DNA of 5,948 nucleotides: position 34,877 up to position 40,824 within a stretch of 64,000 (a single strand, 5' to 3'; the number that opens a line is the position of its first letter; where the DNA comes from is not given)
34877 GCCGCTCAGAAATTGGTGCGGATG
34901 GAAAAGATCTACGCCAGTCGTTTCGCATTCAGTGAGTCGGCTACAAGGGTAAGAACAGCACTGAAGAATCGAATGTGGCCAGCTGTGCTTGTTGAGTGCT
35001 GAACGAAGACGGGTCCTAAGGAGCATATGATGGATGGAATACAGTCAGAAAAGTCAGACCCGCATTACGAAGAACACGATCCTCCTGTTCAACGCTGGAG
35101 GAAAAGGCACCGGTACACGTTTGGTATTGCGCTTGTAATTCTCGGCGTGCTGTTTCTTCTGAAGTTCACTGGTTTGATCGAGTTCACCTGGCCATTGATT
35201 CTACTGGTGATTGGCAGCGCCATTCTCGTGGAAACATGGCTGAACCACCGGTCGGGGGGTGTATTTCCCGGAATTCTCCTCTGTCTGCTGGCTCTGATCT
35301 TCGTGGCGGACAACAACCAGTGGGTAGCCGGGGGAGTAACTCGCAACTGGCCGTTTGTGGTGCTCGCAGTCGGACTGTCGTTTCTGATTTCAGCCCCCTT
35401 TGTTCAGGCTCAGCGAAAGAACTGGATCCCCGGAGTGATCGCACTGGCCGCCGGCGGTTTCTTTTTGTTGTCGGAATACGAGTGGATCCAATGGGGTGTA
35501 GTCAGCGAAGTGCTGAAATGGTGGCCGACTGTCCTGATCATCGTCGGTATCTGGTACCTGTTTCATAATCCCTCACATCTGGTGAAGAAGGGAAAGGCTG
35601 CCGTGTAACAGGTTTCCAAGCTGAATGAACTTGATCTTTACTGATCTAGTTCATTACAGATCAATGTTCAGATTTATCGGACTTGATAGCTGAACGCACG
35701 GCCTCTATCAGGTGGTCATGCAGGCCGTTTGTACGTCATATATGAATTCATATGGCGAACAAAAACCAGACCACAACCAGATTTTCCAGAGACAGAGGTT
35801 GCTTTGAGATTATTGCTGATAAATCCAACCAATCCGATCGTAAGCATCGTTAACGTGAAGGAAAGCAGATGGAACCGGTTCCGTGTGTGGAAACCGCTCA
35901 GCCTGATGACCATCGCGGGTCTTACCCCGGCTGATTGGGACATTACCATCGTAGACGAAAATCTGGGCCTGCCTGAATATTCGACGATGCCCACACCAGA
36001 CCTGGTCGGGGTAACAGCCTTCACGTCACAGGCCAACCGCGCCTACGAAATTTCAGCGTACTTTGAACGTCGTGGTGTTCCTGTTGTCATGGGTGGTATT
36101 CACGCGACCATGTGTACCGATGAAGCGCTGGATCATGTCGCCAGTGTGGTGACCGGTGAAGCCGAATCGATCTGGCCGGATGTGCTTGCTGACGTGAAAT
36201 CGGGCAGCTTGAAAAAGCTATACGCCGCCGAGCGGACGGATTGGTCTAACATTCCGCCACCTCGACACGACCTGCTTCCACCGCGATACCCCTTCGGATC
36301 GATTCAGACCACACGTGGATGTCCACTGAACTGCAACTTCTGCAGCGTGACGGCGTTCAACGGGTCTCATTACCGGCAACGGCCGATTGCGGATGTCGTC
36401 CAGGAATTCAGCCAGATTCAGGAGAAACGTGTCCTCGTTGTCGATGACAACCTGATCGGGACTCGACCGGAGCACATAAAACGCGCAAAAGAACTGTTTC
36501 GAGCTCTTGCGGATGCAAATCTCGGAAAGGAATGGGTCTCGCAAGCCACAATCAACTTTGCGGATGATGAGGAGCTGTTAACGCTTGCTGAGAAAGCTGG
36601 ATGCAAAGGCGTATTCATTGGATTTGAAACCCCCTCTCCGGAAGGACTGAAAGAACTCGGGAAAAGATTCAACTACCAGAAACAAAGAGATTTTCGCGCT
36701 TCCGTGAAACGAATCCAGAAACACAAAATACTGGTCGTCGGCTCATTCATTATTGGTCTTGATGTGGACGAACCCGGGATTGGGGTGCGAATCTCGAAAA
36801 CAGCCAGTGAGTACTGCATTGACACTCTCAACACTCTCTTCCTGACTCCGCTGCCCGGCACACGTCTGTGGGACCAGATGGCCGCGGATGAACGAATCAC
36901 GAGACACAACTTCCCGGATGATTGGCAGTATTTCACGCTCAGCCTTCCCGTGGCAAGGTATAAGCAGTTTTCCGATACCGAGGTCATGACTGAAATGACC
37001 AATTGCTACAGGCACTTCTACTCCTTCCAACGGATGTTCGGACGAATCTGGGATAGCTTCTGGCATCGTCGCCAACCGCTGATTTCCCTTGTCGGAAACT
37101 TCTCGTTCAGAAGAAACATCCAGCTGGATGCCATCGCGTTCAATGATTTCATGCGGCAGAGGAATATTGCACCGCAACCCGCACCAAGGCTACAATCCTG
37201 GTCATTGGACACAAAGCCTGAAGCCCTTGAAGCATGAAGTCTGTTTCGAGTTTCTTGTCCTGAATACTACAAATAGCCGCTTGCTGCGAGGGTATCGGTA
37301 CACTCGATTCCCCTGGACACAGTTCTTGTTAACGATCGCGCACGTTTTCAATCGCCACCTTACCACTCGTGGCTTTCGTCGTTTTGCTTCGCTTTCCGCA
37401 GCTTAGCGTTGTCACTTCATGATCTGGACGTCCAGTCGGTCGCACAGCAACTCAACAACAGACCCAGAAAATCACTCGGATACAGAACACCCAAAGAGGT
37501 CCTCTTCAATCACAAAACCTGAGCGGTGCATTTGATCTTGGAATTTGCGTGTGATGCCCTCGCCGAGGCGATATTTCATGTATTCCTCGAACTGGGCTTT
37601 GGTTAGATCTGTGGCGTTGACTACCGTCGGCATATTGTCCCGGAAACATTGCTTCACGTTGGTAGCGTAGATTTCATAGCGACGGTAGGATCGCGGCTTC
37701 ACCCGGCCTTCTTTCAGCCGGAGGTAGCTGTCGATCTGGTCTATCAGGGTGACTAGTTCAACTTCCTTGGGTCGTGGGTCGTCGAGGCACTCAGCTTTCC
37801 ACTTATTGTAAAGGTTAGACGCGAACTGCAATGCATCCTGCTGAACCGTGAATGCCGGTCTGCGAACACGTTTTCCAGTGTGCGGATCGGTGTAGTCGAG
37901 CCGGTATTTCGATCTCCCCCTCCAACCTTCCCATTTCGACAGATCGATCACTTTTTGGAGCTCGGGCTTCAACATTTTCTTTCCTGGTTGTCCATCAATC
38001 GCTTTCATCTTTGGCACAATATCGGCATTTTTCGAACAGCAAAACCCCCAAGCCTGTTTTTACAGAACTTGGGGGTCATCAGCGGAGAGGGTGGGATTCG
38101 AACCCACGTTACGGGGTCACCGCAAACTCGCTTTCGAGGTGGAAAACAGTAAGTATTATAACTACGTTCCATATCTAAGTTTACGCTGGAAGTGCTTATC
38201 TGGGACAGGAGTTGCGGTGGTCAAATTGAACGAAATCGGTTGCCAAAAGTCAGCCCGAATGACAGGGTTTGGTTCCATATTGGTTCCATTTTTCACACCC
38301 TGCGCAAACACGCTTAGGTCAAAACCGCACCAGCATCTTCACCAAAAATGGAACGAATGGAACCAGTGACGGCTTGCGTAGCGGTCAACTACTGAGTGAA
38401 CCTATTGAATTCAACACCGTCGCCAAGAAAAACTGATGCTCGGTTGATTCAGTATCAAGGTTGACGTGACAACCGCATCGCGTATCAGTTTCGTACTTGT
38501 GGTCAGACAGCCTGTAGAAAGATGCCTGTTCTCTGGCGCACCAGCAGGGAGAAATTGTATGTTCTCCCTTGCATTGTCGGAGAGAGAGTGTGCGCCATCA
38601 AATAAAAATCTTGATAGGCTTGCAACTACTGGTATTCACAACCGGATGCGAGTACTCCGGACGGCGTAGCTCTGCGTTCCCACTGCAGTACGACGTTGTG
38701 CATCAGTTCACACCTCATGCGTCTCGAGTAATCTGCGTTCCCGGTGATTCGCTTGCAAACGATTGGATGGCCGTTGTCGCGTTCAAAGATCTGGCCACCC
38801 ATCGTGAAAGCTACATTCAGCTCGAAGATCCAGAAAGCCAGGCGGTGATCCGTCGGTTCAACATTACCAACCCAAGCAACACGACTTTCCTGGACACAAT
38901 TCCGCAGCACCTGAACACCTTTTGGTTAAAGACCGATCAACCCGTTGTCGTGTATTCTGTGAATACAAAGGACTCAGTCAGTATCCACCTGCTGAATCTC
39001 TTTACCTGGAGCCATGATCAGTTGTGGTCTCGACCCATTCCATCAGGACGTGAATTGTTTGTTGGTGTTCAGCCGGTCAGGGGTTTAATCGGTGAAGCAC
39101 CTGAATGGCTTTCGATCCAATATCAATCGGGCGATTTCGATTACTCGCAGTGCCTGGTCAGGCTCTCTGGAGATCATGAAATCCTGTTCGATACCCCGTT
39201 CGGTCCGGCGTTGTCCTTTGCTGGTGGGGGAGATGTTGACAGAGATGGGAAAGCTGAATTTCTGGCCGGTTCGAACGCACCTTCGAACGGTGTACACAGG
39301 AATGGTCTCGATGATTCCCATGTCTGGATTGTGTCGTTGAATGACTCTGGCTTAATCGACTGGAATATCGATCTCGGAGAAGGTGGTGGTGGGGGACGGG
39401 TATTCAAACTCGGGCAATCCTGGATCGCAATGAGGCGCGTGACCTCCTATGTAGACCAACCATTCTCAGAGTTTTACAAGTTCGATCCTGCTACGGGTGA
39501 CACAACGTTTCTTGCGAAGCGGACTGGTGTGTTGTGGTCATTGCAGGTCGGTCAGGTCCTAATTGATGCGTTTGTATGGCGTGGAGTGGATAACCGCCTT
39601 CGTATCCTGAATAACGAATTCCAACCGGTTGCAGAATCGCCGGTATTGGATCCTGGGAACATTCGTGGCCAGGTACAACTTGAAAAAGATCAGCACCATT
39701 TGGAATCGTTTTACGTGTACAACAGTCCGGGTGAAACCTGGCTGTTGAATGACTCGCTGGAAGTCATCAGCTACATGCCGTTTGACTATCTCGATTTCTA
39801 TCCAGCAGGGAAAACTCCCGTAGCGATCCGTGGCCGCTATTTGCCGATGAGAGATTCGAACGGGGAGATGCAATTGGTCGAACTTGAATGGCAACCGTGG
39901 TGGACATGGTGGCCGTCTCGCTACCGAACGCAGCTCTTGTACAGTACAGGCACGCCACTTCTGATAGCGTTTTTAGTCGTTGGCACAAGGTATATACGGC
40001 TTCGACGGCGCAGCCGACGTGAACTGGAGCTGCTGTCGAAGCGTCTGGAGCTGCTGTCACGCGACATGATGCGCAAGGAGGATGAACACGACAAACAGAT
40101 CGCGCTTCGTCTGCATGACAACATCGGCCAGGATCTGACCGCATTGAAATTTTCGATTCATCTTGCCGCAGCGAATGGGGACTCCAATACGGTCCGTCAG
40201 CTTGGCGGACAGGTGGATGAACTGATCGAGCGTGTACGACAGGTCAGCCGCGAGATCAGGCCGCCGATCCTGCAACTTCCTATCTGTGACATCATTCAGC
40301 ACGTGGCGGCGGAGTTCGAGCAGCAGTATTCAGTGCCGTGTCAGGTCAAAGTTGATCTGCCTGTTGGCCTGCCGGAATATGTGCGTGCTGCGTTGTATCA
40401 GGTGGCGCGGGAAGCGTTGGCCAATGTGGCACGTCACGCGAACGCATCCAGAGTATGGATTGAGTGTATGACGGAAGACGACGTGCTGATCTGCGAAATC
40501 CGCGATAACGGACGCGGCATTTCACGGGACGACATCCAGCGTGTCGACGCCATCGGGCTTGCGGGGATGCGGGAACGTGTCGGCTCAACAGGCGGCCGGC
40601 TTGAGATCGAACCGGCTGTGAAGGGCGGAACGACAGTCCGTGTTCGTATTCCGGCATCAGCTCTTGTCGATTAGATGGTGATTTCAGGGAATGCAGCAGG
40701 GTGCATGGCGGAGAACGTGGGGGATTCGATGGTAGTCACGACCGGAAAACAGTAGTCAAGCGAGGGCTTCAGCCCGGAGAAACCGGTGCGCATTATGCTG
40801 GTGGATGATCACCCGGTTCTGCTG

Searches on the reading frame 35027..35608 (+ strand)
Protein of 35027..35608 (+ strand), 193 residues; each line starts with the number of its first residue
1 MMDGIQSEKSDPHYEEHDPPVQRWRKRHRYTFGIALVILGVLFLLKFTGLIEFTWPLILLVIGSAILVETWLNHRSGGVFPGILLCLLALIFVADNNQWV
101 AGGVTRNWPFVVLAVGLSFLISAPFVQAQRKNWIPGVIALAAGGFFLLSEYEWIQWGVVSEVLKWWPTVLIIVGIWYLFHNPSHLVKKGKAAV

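Call 69: search_protein_families(library=pfam, proteins=[window:35027-35608:+], max_evalue=0.001)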
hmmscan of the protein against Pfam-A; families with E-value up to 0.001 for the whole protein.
window:35027-35608:+ (193 aa): 2 families
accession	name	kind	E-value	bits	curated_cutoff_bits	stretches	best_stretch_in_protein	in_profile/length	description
PF18917.5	LiaI-LiaF-like_TM1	-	2.3e-17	63.2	27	2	133-177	1-41/42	LiaI-LiaF-like transmembrane region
PF22570.1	LiaF-TM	-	1.7e-12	48.5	27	2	32-122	2-93/98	LiaF transmembrane domain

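Call 70: search_protein_families(library=padloc, proteins=[window:35027-35608:+], max_evalue=0.001)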
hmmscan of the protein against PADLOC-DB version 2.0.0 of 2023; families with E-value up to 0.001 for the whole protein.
window:35027-35608:+ (193 aa): 0 families

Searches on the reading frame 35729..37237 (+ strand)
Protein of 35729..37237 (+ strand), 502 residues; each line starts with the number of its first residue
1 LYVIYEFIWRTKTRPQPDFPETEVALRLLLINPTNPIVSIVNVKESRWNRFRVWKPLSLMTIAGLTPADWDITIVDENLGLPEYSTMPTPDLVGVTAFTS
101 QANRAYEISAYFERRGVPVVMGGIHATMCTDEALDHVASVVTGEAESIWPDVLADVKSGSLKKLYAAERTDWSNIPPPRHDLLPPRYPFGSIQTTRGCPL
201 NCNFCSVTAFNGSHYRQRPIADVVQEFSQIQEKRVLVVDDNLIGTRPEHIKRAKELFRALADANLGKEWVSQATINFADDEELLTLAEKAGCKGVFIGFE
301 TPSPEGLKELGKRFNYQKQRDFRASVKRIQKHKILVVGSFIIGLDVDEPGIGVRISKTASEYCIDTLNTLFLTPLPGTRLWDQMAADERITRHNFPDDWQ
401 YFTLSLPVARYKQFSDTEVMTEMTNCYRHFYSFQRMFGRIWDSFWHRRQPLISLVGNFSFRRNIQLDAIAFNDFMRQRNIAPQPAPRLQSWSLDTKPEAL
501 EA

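Call 69: search_protein_families(library=pfam, proteins=[window:35729-37237:+], max_evalue=0.001)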
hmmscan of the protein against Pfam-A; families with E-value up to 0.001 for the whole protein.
window:35729-37237:+ (502 aa): 2 families
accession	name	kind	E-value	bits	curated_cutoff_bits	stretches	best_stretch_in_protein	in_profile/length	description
PF04055.27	Radical_SAM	-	4.9e-14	53.3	29.5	1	192-345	1-152/166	Radical SAM superfamily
PF02310.24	B12-binding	-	1.5e-08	34.9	32.1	1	55-151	13-119/121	B12 binding domain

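Call 70: search_protein_families(library=padloc, proteins=[window:35729-37237:+], max_evalue=0.001)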
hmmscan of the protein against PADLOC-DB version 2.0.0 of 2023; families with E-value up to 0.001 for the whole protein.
window:35729-37237:+ (502 aa): 0 families

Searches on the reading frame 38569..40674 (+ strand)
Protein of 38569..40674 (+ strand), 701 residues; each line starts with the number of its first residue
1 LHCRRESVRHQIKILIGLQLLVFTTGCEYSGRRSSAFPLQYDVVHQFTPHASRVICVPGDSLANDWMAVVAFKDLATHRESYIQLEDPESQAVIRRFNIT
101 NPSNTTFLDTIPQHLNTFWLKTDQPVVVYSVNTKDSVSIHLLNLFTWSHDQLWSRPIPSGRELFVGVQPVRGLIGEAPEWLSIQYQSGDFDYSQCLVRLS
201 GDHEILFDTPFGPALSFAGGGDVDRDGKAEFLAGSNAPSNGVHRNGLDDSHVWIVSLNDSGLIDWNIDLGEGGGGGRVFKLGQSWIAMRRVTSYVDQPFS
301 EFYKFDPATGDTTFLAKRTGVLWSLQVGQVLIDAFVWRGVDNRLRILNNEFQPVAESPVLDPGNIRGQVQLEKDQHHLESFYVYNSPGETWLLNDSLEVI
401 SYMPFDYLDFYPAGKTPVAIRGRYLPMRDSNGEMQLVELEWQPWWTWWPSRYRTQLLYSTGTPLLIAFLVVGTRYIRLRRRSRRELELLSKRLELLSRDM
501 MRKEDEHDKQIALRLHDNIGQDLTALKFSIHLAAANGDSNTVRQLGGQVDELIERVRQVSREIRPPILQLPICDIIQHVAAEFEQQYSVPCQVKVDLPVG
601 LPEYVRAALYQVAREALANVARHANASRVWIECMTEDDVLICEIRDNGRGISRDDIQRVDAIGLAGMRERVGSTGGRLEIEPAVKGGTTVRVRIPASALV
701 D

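Call 69: search_protein_families(library=pfam, proteins=[window:38569-40674:+], max_evalue=0.001)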
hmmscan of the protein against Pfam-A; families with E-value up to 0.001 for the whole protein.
window:38569-40674:+ (701 aa): 2 families
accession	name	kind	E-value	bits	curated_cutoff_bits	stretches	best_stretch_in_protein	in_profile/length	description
PF02518.31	HATPase_c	-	2.4e-14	54.2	26.4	1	607-696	4-109/111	Histidine kinase-, DNA gyrase B-, and HSP90-like ATPase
PF07730.19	HisKA_3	-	8.8e-06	26.6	24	1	510-566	4-66/68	Histidine kinase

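Call 70: search_protein_families(library=padloc, proteins=[window:38569-40674:+], max_evalue=0.001)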
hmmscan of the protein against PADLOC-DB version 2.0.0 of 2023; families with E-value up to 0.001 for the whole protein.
window:38569-40674:+ (701 aa): 0 families
